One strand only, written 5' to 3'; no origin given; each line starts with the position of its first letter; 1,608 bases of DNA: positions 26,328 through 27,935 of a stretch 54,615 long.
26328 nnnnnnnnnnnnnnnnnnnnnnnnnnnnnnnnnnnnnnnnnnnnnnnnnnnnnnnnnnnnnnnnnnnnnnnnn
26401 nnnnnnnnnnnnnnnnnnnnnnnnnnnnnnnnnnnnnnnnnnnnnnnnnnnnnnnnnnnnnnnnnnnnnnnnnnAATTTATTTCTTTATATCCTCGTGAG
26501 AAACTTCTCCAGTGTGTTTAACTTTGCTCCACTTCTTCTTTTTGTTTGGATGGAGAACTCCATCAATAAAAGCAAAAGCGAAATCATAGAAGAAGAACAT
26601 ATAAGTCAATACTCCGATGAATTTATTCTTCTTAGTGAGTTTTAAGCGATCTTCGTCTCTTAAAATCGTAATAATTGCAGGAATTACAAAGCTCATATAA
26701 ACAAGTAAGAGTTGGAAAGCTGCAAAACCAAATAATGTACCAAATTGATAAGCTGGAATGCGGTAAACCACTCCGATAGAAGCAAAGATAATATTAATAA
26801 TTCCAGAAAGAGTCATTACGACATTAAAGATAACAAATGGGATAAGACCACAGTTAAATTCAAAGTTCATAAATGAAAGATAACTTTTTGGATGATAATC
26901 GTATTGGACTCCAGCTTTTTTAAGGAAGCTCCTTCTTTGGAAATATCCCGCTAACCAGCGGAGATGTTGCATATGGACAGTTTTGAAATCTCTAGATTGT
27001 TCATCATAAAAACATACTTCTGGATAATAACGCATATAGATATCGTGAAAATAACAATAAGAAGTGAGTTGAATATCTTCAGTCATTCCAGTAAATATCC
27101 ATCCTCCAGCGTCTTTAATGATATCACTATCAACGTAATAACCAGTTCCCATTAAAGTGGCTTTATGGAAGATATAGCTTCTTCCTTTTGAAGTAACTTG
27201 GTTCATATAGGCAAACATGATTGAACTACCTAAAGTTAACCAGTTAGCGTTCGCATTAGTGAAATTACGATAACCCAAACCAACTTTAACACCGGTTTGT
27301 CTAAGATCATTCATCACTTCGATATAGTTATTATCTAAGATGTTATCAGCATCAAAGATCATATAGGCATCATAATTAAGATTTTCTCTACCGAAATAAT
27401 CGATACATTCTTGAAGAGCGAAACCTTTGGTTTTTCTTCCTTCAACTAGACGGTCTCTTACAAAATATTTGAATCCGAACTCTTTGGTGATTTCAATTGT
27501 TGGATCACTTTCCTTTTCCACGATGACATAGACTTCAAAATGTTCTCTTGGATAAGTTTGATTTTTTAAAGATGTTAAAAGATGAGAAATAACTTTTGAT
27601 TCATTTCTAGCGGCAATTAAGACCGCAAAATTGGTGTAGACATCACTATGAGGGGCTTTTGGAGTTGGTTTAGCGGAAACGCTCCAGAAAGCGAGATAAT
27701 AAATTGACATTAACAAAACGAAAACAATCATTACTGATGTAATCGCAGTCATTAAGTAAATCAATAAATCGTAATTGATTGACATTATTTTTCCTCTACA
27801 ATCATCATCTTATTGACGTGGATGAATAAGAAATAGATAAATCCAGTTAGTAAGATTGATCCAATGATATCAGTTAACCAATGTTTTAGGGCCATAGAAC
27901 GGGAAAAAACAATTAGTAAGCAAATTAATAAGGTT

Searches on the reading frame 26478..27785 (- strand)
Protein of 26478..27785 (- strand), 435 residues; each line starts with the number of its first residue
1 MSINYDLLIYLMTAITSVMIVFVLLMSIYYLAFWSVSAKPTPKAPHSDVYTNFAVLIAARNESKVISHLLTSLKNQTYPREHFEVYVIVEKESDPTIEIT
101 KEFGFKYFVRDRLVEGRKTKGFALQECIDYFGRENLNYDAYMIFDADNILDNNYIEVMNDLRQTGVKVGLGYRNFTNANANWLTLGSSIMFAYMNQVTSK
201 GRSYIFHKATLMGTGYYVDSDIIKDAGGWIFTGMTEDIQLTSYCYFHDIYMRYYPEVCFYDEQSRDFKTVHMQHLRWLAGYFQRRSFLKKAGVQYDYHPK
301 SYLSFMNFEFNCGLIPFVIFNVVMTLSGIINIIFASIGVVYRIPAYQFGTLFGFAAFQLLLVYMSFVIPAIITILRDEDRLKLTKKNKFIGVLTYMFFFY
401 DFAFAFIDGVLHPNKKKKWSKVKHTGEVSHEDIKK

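Call 85: search_protein_families(library=pfam, proteins=[window:26478-27785:-], max_evalue=0.00001)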
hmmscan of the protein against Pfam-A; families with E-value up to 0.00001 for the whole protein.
window:26478-27785:- (435 aa): 3 families
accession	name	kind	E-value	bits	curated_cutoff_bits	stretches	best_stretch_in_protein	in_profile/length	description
PF13641.12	Glyco_tranf_2_3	-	3.4e-17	63.7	27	1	53-279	3-229/230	Glycosyltransferase like family 2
PF13632.12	Glyco_trans_2_3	-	1.7e-11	44.7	27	1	142-334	3-183/198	Glycosyl transferase family group 2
PF00535.33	Glycos_transf_2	-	3.3e-07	30.8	23.3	1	55-176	2-120/168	Glycosyl transferase family 2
